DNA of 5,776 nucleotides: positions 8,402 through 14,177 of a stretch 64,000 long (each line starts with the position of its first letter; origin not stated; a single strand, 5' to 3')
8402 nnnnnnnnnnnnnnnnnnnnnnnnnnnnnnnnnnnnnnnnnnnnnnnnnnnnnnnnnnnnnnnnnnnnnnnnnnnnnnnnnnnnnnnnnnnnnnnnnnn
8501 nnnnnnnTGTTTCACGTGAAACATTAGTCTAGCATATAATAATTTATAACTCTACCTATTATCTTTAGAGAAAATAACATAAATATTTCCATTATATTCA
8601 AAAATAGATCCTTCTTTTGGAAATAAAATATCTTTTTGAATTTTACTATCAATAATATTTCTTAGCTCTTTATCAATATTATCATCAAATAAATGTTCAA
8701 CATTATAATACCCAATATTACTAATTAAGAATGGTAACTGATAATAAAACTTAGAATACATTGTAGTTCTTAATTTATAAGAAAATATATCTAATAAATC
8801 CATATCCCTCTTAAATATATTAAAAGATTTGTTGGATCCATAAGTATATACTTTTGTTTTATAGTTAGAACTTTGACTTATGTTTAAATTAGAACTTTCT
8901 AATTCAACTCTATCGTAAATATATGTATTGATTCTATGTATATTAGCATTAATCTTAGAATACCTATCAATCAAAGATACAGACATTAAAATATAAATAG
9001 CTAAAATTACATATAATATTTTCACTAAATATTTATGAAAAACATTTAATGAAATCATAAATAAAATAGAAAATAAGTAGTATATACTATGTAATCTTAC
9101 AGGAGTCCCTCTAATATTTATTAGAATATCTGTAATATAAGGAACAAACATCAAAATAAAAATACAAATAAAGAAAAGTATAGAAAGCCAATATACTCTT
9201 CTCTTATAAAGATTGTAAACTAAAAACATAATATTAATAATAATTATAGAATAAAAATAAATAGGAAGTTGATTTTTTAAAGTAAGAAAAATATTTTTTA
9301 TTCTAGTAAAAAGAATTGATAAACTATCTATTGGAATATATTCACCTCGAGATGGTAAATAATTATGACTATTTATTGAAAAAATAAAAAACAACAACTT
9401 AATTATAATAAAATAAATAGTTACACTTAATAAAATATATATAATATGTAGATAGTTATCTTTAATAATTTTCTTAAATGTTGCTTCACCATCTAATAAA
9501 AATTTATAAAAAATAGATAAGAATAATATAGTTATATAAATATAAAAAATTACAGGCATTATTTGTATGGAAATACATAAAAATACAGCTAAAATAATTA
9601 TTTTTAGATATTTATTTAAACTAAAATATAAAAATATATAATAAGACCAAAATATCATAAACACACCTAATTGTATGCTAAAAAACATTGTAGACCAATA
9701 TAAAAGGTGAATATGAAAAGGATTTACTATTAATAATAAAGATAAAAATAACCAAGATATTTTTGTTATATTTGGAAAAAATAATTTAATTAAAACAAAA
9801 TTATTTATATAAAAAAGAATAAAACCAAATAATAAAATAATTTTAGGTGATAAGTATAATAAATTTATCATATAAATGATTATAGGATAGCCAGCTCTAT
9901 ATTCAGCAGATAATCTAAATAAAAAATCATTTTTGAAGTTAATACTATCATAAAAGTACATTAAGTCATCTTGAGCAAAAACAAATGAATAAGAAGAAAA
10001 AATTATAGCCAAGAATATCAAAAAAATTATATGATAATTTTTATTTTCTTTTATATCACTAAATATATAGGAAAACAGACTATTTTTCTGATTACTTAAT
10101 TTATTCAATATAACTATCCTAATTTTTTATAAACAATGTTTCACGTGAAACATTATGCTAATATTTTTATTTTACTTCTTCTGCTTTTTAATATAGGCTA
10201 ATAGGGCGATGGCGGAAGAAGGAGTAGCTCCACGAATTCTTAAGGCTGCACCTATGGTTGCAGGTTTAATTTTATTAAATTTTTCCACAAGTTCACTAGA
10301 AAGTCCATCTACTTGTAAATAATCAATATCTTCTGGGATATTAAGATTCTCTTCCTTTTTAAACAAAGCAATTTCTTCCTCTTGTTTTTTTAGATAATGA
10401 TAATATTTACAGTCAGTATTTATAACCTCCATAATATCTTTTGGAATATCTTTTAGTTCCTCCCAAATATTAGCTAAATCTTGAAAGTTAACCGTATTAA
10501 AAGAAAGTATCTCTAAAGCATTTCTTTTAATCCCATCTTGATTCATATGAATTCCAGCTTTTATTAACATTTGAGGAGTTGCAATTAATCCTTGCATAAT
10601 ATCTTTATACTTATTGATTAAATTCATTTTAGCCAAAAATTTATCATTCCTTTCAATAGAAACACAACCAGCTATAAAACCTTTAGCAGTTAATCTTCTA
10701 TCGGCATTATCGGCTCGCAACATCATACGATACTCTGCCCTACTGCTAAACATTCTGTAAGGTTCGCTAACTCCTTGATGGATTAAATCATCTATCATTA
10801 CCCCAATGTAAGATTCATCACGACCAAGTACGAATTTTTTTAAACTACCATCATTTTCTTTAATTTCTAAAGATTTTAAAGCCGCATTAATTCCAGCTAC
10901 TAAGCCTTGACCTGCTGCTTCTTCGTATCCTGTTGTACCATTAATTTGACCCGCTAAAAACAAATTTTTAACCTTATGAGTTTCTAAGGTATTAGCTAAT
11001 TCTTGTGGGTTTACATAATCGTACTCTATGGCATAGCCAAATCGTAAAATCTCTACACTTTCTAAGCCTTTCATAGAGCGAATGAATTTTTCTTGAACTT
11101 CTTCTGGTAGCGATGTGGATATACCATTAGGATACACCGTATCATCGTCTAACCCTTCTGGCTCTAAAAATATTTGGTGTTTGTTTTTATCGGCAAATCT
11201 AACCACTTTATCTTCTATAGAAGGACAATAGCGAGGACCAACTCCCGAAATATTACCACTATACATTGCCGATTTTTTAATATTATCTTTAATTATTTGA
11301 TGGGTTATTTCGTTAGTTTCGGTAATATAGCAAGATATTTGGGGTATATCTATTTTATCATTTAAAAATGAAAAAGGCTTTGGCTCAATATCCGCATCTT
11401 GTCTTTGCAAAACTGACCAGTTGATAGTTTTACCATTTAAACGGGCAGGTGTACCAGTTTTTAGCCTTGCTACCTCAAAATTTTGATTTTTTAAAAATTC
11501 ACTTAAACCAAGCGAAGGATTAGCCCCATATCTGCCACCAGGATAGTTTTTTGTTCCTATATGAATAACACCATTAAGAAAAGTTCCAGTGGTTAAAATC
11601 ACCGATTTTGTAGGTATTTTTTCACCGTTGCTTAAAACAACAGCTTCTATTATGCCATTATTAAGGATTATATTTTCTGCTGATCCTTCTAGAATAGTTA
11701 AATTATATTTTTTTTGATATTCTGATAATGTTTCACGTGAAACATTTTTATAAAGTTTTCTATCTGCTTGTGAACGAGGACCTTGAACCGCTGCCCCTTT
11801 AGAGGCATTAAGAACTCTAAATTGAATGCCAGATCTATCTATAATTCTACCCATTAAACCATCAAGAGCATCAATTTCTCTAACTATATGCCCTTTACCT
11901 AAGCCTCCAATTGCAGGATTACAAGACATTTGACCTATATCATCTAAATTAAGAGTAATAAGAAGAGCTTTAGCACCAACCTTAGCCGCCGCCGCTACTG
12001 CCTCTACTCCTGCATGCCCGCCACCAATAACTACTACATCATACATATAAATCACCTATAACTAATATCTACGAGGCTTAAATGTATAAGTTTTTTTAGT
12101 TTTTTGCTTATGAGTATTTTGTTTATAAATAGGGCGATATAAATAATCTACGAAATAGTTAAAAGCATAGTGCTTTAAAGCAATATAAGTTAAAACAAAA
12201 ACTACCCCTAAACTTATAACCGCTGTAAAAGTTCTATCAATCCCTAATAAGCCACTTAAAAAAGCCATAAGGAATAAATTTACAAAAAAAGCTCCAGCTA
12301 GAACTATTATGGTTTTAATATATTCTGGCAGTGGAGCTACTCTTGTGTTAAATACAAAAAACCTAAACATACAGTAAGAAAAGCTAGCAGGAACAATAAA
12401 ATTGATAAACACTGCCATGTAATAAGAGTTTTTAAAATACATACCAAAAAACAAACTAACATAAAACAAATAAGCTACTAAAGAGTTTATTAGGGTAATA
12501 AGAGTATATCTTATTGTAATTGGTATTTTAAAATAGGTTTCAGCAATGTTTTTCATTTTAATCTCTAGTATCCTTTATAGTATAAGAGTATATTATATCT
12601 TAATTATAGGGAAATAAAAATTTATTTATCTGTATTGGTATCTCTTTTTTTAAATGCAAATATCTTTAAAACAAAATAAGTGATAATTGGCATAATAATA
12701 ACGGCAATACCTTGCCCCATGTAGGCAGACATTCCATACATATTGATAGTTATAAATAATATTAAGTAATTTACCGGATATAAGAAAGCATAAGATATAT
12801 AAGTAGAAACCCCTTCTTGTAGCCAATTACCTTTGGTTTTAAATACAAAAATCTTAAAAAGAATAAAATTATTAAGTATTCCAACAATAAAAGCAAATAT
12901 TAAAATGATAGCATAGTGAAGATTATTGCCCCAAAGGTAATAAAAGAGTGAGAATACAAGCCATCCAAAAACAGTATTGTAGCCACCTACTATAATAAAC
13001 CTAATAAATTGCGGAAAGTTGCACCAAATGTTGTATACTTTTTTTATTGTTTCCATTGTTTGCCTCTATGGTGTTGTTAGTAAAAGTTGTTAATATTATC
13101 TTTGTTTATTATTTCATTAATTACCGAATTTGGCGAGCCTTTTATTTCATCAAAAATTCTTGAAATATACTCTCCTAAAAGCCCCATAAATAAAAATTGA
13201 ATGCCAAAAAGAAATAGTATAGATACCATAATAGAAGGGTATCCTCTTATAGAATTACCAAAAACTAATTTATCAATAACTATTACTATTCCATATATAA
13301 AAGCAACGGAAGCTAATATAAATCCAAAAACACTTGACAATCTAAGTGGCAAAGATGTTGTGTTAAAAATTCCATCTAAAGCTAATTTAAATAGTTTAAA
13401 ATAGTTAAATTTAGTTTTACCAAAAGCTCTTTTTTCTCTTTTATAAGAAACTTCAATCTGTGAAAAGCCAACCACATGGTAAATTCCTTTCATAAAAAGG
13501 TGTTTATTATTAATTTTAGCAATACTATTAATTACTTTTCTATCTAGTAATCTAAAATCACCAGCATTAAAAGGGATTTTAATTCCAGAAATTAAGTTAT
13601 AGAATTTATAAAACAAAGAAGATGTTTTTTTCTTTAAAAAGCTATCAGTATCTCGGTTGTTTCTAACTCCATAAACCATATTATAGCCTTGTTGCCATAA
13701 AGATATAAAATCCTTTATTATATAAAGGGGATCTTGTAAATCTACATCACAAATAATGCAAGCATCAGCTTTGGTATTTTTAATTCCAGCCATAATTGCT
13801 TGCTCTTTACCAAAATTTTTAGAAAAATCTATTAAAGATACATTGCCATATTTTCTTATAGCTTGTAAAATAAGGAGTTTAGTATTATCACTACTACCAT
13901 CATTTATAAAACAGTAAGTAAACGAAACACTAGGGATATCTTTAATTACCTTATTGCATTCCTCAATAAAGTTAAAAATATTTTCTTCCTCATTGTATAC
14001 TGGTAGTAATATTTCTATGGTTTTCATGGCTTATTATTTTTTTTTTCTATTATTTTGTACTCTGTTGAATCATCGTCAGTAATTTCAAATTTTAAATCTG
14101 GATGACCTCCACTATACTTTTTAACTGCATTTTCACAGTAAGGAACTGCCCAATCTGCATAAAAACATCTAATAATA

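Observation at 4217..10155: parS-bounded gene cassettes: GtrII paralogs appear inserted at, and bracketed by, centromere sites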

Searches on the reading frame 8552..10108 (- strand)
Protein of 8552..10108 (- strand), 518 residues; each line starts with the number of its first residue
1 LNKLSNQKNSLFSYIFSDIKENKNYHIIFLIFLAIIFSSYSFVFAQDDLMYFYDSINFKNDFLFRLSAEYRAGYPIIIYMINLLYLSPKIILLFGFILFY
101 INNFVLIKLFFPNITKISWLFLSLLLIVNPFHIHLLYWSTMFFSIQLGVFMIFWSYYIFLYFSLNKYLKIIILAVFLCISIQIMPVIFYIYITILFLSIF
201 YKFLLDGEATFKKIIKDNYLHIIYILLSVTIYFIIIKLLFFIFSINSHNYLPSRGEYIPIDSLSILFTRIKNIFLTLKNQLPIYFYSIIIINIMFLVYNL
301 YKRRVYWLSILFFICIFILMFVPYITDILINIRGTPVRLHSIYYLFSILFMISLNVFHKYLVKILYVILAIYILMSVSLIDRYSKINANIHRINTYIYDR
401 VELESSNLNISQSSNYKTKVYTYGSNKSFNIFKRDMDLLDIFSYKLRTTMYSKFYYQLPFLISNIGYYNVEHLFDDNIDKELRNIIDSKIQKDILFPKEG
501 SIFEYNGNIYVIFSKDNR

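Call 4: search_protein_families(library=pfam, proteins=[window:8552-10108:-])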
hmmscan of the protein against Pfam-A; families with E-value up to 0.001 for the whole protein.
window:8552-10108:- (518 aa): 0 families

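Call 10: find_homologous_proteins(query=window:8552-10108:-)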
Query window:8552-10108:- (518 aa): 2 proteins with E <= 0.001 among 8000 candidates.
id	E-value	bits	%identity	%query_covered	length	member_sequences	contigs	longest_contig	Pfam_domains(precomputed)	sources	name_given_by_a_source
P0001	1.4e-174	600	60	99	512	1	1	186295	-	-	-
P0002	1.1e-168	581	58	98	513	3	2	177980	-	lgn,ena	-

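Call 11: find_encoding_contigs(protein=P0002, flank=10000, max_places=10)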
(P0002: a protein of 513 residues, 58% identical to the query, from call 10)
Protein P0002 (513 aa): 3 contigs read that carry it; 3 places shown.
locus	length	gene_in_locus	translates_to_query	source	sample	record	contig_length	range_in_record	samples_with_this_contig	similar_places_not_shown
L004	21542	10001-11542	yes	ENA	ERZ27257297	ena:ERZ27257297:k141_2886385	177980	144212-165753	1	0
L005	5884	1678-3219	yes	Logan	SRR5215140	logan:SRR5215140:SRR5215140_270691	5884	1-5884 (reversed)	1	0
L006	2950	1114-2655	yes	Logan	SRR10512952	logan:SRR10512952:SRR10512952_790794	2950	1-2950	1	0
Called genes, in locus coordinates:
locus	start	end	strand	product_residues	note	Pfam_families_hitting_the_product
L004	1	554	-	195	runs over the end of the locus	-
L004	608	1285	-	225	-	-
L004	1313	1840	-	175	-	PF00719:Pyrophosphatase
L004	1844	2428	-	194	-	-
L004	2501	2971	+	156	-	-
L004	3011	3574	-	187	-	PF01713:Smr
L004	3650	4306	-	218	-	PF04280:Tim44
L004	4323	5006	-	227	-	PF00929:RNase_T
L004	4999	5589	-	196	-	PF01121:CoaE, PF13238:AAA_18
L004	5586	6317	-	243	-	PF08501:Shikimate_dh_N, PF01488:Shikimate_DH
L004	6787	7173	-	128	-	PF00903:Glyoxalase (faint)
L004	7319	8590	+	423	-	PF07498:Rho_N, PF07497:Rho_RNA_bind, PF00006:ATP-synt_ab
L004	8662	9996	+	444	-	PF10396:TrmE_N, PF12631:MnmE_helical, PF01926:MMR_HSR1, PF02421:FeoB_N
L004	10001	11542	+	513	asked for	-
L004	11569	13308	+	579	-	-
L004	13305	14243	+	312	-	PF00535:Glycos_transf_2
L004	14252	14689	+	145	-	PF04138:GtrA_DPMS_TM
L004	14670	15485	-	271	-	-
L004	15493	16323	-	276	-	-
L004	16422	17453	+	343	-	PF01370:Epimerase, PF04321:RmlD_sub_bind (faint), PF16363:GDP_Man_Dehyd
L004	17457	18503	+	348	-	PF00483:NTP_transferase, PF22640:ManC_GMP_beta-helix (weak)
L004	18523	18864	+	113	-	-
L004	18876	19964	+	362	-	PF13439:Glyco_transf_4 (faint), PF00534:Glycos_transf_1, PF13692:Glyco_trans_1_4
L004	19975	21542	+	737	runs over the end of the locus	PF00535:Glycos_transf_2, PF10111:Glyco_tranf_2_2, PF13641:Glyco_tranf_2_3, PF13632:Glyco_trans_2_3 (weak), PF20706:GT4-conflict (weak), PF00534:Glycos_transf_1, PF13692:Glyco_trans_1_4, PF13524:Glyco_trans_1_2 (weak), +2 more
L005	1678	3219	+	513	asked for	-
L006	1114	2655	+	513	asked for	-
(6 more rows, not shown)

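Call 48: search_protein_families(library=pfam, proteins=[window:8552-10108:-, P0002, L004:11569-13308:+], max_evalue=1)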
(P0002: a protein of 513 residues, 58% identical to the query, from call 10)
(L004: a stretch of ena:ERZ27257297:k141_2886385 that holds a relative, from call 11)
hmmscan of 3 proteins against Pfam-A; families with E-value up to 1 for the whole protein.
window:8552-10108:- (518 aa): 0 families

P0002 (513 aa): 0 families

L004:11569-13308:+ (579 aa): 2 families
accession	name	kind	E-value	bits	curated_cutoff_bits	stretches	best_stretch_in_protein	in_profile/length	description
PF08447.18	PAS_3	-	0.047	14.4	25.6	1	514-542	49-76/89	PAS fold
PF20356.3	DUF6651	-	0.28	12.2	27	1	509-561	39-91/113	Family of unknown function (DUF6651)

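Call 49: search_protein_families(library=ncbifam, proteins=[window:8552-10108:-, P0002], max_evalue=0.1)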
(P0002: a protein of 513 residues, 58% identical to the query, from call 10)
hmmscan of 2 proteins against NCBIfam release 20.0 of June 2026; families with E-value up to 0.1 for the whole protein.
window:8552-10108:- (518 aa): 0 families

P0002 (513 aa): 0 families

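Call 51: search_solved_structures(query=A3, max_evalue=10)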
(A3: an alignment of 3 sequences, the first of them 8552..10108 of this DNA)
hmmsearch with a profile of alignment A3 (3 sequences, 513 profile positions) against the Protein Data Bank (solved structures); distinct sequences matched with E-value up to 10: 2.
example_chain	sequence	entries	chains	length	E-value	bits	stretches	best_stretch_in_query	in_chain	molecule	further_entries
2kca_A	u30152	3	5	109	2.5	10.3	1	448-487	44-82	Bacteriophage SPP1 complete nucleotide sequence | HEAD COMPLETION PROTEIN GP16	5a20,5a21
7z4w_1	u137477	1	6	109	2.5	10.3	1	448-487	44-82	Head completion protein gp16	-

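Call 62: search_protein_representatives(alignment_id=A3)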
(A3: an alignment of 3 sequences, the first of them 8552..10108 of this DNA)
Query: 3 sequences, 513 profile positions. Proteins with E-value up to 0.001 (for the whole library): 6; up to 1e-10: 2; up to 1e-30: 2. The best 6 are listed.
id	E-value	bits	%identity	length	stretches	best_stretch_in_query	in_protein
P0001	2.3e-272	921.0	-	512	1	1-513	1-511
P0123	1.5e-39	153.0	-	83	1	431-513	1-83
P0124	2.4e-08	50.0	-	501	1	14-504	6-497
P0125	1.9e-04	37.2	-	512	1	53-504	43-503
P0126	6.2e-04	35.4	-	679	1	115-509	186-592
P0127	8.9e-04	34.9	-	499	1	12-508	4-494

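Call 63: search_protein_families(library=pfam, proteins=[P0124, P0125, P0126, P0127], max_evalue=0.01)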
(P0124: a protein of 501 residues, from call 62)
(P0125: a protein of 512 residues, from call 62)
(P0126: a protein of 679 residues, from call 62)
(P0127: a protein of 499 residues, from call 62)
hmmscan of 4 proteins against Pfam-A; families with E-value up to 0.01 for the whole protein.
P0124 (501 aa): 1 family
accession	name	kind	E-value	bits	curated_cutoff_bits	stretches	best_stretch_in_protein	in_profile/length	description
PF14264.12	Glucos_trans_II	-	5.4e-10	39.3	30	1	83-334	49-284/317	Glucosyl transferase GtrII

P0125 (512 aa): 1 family
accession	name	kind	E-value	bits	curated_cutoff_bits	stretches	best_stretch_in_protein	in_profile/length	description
PF14264.12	Glucos_trans_II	-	2.2e-30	106.4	30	1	37-354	2-315/317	Glucosyl transferase GtrII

P0126 (679 aa): 2 families
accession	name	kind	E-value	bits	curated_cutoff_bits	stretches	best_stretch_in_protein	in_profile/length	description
PF14264.12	Glucos_trans_II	-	9.5e-23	81.2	30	1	103-425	1-313/317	Glucosyl transferase GtrII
PF19127.6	Choline_bind_3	-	4.5e-11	43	27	1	642-677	6-42/47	Choline-binding repeat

P0127 (499 aa): 0 families

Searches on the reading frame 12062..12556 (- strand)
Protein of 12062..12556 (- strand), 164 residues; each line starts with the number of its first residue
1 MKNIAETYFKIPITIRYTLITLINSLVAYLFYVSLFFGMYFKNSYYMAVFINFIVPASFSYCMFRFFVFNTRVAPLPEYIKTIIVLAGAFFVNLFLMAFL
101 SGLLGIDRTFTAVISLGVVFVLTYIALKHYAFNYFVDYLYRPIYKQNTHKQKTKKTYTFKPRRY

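Call 4: search_protein_families(library=pfam, proteins=[window:12062-12556:-])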
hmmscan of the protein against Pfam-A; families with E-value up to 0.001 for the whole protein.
window:12062-12556:- (164 aa): 1 family
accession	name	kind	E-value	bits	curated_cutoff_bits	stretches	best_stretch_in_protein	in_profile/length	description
PF04138.20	GtrA_DPMS_TM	-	2.4e-09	37.9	26.1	1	16-132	1-117/117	GtrA/DPMS, transmembrane domain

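Call 49: search_protein_families(library=ncbifam, proteins=[window:12062-12556:-], max_evalue=0.1)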
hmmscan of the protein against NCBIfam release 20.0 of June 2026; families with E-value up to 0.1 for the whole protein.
window:12062-12556:- (164 aa): 0 families

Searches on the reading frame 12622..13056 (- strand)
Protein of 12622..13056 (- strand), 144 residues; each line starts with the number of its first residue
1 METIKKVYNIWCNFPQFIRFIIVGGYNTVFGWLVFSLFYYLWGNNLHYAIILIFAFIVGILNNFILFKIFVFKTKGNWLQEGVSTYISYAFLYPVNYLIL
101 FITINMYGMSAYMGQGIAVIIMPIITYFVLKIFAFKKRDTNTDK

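Call 4: search_protein_families(library=pfam, proteins=[window:12622-13056:-])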
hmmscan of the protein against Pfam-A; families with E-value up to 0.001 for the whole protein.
window:12622-13056:- (144 aa): 1 family
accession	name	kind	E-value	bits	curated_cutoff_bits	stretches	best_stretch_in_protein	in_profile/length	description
PF04138.20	GtrA_DPMS_TM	-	4.4e-14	53.1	26.1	1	19-135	1-117/117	GtrA/DPMS, transmembrane domain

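Call 49: search_protein_families(library=ncbifam, proteins=[window:12622-13056:-], max_evalue=0.1)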
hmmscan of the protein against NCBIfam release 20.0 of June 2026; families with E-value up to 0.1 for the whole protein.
window:12622-13056:- (144 aa): 0 families

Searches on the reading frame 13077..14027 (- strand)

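Call 35: search_protein_families(library=pfam, proteins=[window:13077-14027:-], max_evalue=0.01)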
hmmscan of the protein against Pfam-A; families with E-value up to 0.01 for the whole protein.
window:13077-14027:- (316 aa): 1 family
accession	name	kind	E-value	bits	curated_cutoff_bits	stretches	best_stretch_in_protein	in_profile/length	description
PF00535.33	Glycos_transf_2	-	6.8e-23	81.9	23.3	1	6-167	2-165/168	Glycosyl transferase family 2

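Call 49: search_protein_families(library=ncbifam, proteins=[window:13077-14027:-], max_evalue=0.1)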
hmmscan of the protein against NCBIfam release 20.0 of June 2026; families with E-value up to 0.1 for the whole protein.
window:13077-14027:- (316 aa): 11 families
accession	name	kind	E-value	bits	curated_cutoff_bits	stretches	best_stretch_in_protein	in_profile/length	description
NF047588.1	GlcsyltransPgfSStrep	equivalog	6.9e-65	219.3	500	1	4-305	3-304/308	glycosyltransferase PgfS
NF007986.1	PRK10714.1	equivalog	1.8e-49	168.5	529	1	2-310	6-315/316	undecaprenyl-phosphate 4-deoxy-4-formamido-L-arabinose transferase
TIGR03937.1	PgaC_IcaA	equivalog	1.4e-11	44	422.3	1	2-108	45-151/407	poly-beta-1,6-N-acetyl-D-glucosamine synthase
TIGR04182.1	glyco_TIGR04182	equivalog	2.5e-08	33.7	325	1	5-291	3-285/293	S-layer glycoprotein N-glycosyltransferase AglJ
NF041391.1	DPhHxTase_Halo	equivalog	5.7e-06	25.5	375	1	10-181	3-169/213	dolichyl-phosphate hexose transferase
NF007482.0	PRK10073.1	equivalog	0.00023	20.3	423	1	3-96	7-95/334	glycosyltransferase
TIGR04242.1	nodulat_NodC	equivalog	0.00041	19.4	550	1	3-96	49-141/395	chitooligosaccharide synthase NodC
NF041875.1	EPS_EpsD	equivalog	0.0012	18.4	370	1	5-118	2-111/325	exopolysaccharide biosynthesis glycosyltransferase EpsD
NF058614.1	PPMAGASynPpgS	equivalog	0.0024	17.3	370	1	6-88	4-74/226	polyprenyl-phospho-N-acetylgalactosaminyl synthase PpgS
NF010496.0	PRK13915.1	equivalog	0.0048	16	262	1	2-100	31-130/307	glucosyl-3-phosphoglycerate synthase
TIGR04283.1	glyco_like_mftF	equivalog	0.071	12.7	182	1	6-89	3-75/221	TIGR04283 family arsenosugar biosynthesis glycosyltransferase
